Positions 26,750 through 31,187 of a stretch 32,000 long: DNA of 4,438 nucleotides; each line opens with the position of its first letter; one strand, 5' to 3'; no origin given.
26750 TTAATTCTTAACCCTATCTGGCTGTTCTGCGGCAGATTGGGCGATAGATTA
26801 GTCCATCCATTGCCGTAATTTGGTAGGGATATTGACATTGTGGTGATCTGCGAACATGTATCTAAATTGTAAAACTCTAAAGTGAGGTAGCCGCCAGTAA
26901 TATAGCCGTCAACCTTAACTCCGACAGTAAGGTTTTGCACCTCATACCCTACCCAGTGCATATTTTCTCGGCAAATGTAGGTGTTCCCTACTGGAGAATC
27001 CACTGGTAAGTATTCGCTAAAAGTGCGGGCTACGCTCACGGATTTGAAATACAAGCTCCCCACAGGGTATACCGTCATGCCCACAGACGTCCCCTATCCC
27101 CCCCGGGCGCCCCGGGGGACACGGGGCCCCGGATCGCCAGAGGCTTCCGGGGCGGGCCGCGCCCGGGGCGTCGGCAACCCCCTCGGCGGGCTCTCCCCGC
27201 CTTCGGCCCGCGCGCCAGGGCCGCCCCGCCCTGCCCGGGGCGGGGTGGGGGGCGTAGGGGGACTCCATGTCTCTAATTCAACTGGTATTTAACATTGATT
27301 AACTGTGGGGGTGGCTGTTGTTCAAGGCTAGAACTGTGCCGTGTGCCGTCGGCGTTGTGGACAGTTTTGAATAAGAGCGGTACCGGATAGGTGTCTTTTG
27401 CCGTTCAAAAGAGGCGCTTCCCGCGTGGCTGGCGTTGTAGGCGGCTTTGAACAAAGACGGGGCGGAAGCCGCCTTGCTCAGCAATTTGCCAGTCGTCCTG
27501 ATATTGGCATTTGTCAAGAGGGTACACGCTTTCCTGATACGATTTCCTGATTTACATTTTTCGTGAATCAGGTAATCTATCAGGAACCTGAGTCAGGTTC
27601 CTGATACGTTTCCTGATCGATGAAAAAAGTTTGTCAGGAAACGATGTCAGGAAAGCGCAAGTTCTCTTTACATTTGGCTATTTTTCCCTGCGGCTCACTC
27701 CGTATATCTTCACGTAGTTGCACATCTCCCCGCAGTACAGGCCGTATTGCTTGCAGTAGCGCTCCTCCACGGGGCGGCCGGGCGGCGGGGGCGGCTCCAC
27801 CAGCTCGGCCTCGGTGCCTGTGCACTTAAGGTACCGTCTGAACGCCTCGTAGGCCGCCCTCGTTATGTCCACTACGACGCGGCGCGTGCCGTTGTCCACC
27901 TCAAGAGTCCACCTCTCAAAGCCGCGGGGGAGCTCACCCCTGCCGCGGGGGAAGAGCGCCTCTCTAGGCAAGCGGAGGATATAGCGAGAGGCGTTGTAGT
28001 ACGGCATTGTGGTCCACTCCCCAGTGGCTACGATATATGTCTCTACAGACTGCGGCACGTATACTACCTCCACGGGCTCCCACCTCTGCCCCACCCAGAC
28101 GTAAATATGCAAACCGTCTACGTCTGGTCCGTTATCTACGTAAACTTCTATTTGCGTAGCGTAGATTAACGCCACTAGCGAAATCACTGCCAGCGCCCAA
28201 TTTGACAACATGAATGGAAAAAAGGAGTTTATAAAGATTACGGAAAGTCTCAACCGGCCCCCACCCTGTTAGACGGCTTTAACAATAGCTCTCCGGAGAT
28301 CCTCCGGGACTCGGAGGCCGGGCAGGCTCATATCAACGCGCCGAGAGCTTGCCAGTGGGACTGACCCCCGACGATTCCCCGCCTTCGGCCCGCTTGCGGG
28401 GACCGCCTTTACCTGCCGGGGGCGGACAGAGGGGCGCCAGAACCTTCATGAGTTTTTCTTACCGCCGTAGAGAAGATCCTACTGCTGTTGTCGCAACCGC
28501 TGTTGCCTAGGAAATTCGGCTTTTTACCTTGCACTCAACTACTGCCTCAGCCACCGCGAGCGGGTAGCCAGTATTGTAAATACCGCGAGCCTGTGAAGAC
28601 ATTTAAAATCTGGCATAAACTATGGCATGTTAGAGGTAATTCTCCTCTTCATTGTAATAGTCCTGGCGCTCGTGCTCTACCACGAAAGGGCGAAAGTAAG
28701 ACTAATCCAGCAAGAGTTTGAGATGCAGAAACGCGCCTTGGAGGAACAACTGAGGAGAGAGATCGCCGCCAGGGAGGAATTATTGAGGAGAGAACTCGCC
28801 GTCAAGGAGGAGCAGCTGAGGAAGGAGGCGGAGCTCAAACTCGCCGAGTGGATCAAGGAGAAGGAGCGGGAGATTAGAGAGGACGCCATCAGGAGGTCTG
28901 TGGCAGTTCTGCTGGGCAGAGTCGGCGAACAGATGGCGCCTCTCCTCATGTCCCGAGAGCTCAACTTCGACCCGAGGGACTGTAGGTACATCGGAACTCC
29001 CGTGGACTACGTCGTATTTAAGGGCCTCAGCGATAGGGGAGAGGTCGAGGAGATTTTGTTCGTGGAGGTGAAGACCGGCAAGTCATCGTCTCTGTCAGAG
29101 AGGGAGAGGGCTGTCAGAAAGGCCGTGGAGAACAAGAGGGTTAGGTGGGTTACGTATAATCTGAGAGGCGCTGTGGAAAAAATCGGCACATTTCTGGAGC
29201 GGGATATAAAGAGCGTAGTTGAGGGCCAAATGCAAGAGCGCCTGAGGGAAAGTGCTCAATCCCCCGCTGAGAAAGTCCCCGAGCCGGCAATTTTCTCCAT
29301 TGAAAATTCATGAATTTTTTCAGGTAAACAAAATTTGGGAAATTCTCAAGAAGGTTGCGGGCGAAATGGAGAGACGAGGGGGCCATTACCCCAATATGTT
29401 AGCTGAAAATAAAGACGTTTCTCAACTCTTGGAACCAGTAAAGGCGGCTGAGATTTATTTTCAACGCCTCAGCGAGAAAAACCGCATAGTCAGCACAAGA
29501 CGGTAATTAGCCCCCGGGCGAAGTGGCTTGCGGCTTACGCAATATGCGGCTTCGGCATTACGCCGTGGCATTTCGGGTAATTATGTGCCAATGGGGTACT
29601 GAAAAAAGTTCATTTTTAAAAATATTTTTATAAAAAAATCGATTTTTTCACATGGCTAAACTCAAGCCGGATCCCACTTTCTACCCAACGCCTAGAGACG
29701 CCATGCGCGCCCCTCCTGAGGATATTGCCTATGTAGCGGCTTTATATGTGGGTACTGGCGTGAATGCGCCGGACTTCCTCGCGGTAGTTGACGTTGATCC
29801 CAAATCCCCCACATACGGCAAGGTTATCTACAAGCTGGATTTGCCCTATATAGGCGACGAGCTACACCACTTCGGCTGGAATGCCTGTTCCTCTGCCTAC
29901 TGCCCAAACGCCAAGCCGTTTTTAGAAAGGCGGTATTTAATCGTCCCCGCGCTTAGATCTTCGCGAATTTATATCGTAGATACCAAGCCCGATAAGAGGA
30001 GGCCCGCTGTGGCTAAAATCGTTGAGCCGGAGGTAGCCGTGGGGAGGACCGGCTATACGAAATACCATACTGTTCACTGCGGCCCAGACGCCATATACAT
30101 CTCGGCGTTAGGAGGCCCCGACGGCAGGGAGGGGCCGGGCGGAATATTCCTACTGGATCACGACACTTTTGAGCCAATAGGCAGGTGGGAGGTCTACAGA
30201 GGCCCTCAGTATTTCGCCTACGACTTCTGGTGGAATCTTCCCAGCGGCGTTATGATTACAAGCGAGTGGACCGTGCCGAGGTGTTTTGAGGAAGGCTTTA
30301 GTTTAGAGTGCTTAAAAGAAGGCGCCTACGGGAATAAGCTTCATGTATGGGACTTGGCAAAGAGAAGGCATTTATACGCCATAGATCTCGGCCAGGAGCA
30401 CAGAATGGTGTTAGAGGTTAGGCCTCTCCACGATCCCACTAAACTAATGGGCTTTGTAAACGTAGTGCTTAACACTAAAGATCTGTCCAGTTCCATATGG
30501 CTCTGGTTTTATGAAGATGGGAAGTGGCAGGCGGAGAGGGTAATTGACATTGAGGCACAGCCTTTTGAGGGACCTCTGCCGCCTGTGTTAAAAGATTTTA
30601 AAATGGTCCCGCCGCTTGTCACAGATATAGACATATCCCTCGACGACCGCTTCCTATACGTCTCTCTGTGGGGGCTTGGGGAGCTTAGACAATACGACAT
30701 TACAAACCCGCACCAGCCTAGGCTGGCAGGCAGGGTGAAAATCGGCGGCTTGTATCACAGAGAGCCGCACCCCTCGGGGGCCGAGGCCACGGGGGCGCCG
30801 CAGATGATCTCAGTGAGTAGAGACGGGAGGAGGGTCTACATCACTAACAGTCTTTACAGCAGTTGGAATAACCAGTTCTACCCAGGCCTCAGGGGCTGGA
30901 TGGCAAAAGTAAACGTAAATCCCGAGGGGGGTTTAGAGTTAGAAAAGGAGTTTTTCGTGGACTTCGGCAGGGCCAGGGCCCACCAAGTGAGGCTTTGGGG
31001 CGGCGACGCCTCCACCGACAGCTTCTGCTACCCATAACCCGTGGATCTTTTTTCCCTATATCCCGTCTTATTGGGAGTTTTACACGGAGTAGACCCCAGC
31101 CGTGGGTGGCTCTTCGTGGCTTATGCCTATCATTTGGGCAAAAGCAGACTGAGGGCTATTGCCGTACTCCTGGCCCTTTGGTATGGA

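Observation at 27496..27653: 123-bp dyad-symmetric array of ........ boxes: two 56-bp units around a perfect 27-bp palindrome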

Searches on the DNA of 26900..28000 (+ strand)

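Call 29: search_dna_similar(query=window:27480-27690:+, collection=phages, mode=distant, max_evalue=1)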
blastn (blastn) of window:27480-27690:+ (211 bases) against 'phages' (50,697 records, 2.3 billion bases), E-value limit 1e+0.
No match.

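Call 30: search_dna_similar(query=window:27480-27690:+, collection=plasmids, mode=distant, max_evalue=1)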
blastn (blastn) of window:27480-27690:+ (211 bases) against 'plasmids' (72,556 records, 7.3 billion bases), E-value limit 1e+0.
Records with a match: 3; places in all: 3; records where one place covers at least 80% of the query: 0.
Best place of each record, by identity: 90-95% 3.
By first word of the organism name: Vibrio 3.
By predicted mobility (MOB-suite, as given by PLSDB): non-mobilizable 3.
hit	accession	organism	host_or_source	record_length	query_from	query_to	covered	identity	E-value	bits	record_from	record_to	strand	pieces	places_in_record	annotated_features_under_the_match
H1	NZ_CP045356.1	Vibrio sp. THAF64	pure culture,Surface of a sandy ...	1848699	122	153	15%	90.6%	5e-2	46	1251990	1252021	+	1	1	none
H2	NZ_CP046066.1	Vibrio sp. THAF191d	pure culture,Surface of a polyethylene ...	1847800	122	153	15%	90.6%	5e-2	46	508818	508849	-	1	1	none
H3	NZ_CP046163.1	Vibrio sp. THAF191c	pure culture,Surface of a polyethylene ...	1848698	122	153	15%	90.6%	5e-2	46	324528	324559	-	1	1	none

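Call 39: search_rna_families(source=window, start=26900, end=28000, threshold=evalue, max_evalue=5)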
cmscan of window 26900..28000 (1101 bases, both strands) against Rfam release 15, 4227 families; matches with E-value up to 5: 7.
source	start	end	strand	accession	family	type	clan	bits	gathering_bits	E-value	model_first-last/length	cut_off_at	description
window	27557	27627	+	RF04128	MIR8562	Gene; miRNA;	-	25.2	211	0.033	1-242/242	no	MIR8562 microRNA precursor family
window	27531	27586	-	RF00972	mir-651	Gene; miRNA;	-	19.8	106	0.61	15-72/86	no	mir-651 microRNA precursor family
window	27530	27587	-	RF01024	mir-944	Gene; miRNA;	-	18.9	100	2.7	1-88/88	no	mir-944 microRNA precursor family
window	27534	27650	+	RF04027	mir-1422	Gene; miRNA;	-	18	60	4.5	1-84/84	no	mir-1422 microRNA precursor family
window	27581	27667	+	RF03664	MIR6288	Gene; miRNA;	-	17.3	74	3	1-92/92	no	MIR6288 microRNA precursor family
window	27771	27864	+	RF02463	Ms_AS-1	Gene; sRNA;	-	15.3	37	3.8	1-98/98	no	Mycobacterium sRNA Ms_AS-1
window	27841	27966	+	RF02232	sX13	Gene; sRNA;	-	15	50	4.4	1-115/115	no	Xanthomonadaceae sRNA sX13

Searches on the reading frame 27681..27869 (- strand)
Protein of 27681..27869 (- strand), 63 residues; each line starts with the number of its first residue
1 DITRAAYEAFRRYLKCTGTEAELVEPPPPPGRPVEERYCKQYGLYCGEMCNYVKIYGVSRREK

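Call 40: find_homologous_proteins(query=window:27681-27869:-, max_evalue=10)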
Query seq(63 aa) (63 aa): 1 proteins with E <= 10 among 1 candidates.
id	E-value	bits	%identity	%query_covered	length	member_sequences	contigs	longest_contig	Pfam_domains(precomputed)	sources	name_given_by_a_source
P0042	2.2e-29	118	90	95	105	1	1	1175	-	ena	-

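Call 41: find_encoding_contigs(protein=P0042, flank=10000)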
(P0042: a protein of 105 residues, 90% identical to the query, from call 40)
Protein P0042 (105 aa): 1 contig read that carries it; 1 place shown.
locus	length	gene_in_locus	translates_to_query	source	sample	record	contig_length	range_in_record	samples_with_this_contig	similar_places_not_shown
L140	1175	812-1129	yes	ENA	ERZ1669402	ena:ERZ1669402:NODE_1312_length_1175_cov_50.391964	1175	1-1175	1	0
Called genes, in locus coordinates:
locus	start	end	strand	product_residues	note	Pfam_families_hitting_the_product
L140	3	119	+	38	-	?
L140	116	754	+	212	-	-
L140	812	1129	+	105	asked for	-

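Call 85: predict_structure(protein=P0042)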
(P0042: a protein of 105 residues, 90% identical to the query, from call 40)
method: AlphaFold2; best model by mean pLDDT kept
length: 105 residues; sequences in the alignment: 1
mean_pLDDT: 56.4   pTM: 0.46
mean pLDDT of the five models: 56.4, 48.4, 47.7, 46.8, 45.6
residues with pLDDT >= 90: 0; 70-90: 11; 50-70: 67; < 50: 27
segments of 3 or more residues with pLDDT < 50: 1-9, 31-34, 85-91, 103-105
pLDDT, mean of each block of 10 residues (from residue 1): 40 55 52 50 62 65 67 67 48 62 47
secondary structure, 60 per line:
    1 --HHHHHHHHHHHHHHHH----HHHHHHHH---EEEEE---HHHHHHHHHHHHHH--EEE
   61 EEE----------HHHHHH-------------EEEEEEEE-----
elements in order: H3-18 H23-30 E34-38 H42-55 E58-63 H74-79 E93-100

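Call 90: list_cluster_members(proteins=[L141:890-2203:+, L141:2528-3199:+, L141:3452-4264:-, L141:4334-5152:-, L141:5438-5854:-, L141:5893-6141:-, L141:6188-6640:+, L141:6987-7271:-, L141:7374-7931:+, P0042])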
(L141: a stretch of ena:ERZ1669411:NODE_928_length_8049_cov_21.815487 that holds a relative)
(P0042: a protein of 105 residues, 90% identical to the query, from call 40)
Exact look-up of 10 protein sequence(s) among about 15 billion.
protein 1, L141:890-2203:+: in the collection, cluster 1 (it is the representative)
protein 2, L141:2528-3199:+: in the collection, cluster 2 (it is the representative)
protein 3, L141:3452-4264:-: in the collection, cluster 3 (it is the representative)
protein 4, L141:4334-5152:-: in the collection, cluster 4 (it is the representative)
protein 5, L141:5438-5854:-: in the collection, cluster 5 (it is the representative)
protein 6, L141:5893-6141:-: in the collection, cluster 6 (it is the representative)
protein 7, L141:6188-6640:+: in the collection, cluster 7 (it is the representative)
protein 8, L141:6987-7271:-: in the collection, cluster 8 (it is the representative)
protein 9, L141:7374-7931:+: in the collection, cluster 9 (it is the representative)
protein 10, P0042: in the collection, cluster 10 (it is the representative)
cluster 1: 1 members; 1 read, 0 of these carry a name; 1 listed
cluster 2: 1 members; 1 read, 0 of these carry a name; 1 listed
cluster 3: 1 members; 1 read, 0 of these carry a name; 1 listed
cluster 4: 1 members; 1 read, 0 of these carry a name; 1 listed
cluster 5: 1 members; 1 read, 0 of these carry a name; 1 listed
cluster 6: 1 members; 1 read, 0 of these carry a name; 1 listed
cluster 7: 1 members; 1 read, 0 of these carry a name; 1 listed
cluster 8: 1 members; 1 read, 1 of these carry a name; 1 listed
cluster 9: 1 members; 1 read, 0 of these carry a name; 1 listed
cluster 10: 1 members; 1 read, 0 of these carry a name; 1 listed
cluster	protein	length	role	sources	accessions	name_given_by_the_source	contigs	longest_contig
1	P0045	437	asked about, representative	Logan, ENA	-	-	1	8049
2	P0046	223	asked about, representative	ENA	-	-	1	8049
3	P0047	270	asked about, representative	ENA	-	-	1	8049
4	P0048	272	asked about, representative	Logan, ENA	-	-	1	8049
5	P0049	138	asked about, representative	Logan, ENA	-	-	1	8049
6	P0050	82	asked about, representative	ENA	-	-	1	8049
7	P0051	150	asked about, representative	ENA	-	-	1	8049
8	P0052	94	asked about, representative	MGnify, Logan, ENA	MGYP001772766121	CR=1 FL=1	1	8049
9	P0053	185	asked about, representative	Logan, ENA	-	-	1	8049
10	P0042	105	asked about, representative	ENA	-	-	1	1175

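Call 91: find_encoding_contigs(protein=P0053, flank=10000)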
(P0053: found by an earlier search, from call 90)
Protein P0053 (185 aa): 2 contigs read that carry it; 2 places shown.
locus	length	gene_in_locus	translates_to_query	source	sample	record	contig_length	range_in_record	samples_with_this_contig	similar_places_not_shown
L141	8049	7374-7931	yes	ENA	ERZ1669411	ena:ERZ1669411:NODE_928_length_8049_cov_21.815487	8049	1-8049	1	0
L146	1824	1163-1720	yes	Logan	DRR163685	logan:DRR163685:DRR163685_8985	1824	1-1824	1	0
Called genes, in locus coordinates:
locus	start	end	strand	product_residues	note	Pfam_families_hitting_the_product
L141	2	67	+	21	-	?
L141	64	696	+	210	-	-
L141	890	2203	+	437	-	PF01743:PolyA_pol, PF12627:PolyA_pol_RNAbd, PF01966:HD (weak)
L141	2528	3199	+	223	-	-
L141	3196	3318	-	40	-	-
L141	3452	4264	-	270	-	PF13649:Methyltransf_25 (weak)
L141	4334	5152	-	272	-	PF20903:SPL (faint), PF04055:Radical_SAM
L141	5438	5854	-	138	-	-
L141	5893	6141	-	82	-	-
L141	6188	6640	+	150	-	-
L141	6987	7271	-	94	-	-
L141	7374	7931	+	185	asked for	-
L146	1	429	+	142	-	?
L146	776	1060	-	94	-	-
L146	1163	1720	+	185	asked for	-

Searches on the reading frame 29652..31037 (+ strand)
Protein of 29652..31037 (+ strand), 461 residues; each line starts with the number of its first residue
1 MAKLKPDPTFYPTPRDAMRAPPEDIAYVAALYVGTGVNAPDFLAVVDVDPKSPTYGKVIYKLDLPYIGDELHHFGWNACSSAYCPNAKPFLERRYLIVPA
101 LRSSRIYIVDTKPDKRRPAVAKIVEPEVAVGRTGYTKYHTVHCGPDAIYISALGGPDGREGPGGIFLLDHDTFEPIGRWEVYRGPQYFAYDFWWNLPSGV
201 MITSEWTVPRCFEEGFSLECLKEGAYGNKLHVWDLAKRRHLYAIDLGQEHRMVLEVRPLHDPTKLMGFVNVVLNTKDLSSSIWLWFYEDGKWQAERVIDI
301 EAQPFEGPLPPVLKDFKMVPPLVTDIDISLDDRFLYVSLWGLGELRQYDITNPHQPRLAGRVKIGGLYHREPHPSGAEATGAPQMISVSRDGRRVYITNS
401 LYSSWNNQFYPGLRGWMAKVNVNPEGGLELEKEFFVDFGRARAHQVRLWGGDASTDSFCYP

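Call 10: search_protein_families(library=pfam, proteins=[window:29652-31037:+], max_evalue=0.01)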
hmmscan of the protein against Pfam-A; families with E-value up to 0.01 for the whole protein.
window:29652-31037:+ (461 aa): 1 family
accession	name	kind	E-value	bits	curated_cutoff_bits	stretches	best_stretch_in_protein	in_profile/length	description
PF05694.17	SBP56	-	2.2e-199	663.4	34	1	5-459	2-453/453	56kDa selenium binding protein (SBP56)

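Call 28: find_encoding_contigs(protein=window:29652-31037:+, flank=10000, max_places=6)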
Protein window:29652-31037:+ (461 aa): 8 contigs read that carry it; 6 places shown.
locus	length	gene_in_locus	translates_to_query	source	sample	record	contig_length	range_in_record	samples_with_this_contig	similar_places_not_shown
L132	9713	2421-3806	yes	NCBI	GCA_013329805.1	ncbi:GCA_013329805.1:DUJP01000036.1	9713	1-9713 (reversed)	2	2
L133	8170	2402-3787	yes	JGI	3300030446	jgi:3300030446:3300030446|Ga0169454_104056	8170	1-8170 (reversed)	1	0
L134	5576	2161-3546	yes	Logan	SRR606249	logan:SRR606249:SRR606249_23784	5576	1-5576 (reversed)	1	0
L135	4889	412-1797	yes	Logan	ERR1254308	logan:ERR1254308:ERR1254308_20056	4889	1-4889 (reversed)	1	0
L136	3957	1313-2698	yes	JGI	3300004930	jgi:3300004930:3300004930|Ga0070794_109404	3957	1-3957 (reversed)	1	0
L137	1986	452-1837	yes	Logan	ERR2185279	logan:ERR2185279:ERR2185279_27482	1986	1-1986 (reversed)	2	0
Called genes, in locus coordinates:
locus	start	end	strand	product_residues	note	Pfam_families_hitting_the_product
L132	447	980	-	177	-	-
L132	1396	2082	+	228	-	PF10107:Endonuc_Holl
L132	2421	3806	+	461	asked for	PF05694:SBP56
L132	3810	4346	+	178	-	-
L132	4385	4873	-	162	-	PF00578:AhpC-TSA, PF08534:Redoxin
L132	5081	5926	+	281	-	PF00581:Rhodanese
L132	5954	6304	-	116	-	PF13806:Rieske_2, PF00355:Rieske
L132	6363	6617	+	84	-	-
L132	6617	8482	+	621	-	PF01558:POR, PF01855:POR_N, PF02780:Transketolase_C (weak), PF17147:PFOR_II (weak)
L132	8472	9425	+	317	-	PF02775:TPP_enzyme_C, PF12367:PFO_beta_C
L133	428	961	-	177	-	-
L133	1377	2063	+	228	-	PF10107:Endonuc_Holl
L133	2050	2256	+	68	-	-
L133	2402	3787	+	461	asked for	PF05694:SBP56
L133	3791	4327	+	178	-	-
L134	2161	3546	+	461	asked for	PF05694:SBP56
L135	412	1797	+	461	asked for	PF05694:SBP56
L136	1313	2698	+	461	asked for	PF05694:SBP56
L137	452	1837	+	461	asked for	PF05694:SBP56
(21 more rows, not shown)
